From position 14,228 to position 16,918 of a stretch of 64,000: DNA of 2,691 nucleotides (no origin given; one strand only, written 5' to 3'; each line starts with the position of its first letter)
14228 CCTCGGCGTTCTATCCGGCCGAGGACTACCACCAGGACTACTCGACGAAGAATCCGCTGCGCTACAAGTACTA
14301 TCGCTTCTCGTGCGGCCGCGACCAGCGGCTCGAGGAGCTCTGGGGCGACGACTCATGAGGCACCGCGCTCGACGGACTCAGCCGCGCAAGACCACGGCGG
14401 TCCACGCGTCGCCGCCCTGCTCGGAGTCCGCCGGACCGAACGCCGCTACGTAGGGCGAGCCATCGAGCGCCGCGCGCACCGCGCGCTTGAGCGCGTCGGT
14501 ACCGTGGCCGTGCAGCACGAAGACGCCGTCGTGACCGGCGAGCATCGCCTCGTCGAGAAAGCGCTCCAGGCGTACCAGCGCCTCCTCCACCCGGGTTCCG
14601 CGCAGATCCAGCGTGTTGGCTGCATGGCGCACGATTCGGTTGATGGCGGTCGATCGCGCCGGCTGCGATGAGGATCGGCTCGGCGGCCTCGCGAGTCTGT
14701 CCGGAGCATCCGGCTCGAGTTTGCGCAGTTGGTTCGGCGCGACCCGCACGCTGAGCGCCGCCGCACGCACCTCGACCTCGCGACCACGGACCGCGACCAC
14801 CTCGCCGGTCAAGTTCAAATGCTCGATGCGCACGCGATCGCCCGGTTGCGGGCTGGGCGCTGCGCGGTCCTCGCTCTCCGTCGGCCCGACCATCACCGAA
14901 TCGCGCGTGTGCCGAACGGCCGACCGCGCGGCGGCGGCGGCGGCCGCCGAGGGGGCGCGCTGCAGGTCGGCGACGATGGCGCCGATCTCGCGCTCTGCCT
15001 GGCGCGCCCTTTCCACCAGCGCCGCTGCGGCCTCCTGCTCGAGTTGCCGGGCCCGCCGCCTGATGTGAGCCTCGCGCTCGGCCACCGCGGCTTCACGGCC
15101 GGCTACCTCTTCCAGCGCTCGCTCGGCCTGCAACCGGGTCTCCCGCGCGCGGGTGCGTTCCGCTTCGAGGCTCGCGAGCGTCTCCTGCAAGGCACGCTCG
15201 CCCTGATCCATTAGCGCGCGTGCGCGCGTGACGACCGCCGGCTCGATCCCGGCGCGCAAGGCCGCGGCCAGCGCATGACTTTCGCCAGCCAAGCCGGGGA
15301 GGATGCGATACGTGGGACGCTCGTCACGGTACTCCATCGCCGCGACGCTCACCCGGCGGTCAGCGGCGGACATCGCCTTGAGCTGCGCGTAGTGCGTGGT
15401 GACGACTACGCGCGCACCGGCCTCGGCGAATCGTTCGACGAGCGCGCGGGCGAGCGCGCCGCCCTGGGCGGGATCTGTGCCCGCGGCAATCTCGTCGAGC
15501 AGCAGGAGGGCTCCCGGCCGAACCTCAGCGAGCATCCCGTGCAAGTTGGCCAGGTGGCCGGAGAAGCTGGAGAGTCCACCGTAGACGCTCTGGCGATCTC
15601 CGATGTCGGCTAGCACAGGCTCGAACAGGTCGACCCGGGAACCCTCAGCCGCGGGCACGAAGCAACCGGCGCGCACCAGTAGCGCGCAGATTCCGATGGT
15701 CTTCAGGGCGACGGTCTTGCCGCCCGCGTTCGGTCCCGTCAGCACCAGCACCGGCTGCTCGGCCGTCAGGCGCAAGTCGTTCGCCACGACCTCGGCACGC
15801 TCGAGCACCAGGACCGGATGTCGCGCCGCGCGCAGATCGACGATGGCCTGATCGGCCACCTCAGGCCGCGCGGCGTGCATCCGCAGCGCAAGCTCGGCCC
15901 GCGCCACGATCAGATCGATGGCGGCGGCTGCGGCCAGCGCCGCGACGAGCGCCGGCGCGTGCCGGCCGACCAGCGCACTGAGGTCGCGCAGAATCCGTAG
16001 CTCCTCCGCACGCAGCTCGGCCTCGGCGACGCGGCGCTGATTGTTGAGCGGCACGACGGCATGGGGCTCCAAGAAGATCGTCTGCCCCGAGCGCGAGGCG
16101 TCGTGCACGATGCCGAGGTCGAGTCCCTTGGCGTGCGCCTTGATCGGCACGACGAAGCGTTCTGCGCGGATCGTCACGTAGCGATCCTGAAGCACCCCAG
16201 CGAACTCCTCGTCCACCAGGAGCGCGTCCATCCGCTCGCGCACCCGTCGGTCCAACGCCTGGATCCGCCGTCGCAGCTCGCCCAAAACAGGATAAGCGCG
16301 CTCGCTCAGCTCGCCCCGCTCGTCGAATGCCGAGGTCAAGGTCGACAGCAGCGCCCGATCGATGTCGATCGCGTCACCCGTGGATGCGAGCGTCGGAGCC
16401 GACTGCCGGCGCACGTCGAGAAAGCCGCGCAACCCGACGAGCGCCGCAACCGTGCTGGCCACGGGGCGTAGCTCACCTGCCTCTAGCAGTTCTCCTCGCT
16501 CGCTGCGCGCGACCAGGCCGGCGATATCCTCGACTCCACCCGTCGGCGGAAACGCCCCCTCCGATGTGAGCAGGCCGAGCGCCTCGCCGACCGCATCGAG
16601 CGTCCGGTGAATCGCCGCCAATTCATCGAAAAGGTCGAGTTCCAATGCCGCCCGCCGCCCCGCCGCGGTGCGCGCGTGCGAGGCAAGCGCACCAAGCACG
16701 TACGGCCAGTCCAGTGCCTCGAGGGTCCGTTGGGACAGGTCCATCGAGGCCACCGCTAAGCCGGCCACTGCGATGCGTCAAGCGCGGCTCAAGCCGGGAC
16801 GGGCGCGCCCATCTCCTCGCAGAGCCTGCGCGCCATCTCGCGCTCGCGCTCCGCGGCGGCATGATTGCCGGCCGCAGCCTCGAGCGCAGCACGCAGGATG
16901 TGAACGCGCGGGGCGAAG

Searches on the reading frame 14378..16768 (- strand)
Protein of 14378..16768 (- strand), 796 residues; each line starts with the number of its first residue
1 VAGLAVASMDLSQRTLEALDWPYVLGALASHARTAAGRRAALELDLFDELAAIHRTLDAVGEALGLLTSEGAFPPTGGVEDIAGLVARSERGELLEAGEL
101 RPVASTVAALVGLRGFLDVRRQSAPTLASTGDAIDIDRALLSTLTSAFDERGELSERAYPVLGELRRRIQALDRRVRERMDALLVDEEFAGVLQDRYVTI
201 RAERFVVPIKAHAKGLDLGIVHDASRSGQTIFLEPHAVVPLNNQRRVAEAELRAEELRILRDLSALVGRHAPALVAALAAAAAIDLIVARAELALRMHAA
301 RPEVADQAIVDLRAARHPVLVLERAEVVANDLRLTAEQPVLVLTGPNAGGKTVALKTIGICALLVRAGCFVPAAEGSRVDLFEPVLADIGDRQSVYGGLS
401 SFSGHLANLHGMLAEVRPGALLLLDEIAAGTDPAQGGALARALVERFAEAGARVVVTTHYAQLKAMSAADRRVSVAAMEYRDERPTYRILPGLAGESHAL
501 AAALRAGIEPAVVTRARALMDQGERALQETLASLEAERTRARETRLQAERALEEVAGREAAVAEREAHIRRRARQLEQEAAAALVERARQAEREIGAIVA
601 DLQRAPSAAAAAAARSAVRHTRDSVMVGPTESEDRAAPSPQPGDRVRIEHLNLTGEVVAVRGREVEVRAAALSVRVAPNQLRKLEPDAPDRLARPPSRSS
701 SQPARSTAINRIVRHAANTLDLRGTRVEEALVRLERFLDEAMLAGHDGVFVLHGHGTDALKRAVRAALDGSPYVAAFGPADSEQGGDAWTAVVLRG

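Call 27: search_protein_families(library=pfam, proteins=[window:14378-16768:-], max_evalue=0.00001)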
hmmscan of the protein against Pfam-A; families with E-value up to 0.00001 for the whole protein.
window:14378-16768:- (796 aa): 3 families
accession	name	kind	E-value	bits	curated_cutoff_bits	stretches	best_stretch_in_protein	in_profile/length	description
PF00488.27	MutS_V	-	3.9e-27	95.9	30.2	1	342-521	2-185/188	MutS domain V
PF01713.27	Smr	-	4e-20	72.2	25.7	1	720-795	1-77/77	Smr domain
PF13304.12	AAA_21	-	1e-06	29.5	27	0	411-459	250-298/304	AAA domain, putative AbiEii toxin, Type IV TA system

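Call 28: find_related_loci(query=window:14378-16768:-, collection=genome_contigs, flank=2000)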
Query window:14378-16768:- (796 aa) in genome_contigs; peptide patterns used: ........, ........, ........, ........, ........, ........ (x = any residue, [..] = any of these).
599 stretches matched a pattern (row limit reached: there are more); 7 encode a relative of the query (tblastn E <= 1e-3); 7 distinct loci.
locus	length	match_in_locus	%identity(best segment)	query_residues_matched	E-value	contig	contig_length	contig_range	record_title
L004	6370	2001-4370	55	7-796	0e+0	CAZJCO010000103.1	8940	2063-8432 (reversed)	MAG TPA_asm: uncultured Myxococcales bacterium isolate binchicken_co275_90 genome assembly, contig: NODE_12860_length_89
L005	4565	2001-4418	56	8-795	0e+0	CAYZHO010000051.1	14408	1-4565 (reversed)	MAG TPA_asm: uncultured Myxococcales bacterium isolate SRP162660_co2_189 genome assembly, contig: NODE_1734_length_14408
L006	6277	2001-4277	35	57-792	1e-93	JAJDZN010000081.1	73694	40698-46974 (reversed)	MAG: Bryobacterales bacterium isolate jk18x40bins.51 k141_651155, whole genome shotgun sequence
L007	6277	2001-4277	34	57-792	3e-89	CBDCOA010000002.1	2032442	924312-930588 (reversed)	MAG: Bryobacterales bacterium isolate e87d622e-8fc3-4eb5-b2ff-02838af88e55 genome assembly, contig: contig_2, whole geno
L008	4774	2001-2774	30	290-552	2e-20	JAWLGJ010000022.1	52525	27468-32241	MAG: Magnetospirillaceae bacterium isolate 30dZY2.bin.101 NODE_956_length_52525_cov_5.328043, whole genome shotgun seque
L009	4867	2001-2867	27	179-479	1e-6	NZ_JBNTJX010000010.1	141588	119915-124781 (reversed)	Halobaculum sp. EA56 EA56_scaffold10, whole genome shotgun sequence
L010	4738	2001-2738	27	227-479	2e-6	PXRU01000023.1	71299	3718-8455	MAG: Halobacteriales archaeon QS_6_71_20 qs_6_scaffold_684, whole genome shotgun sequence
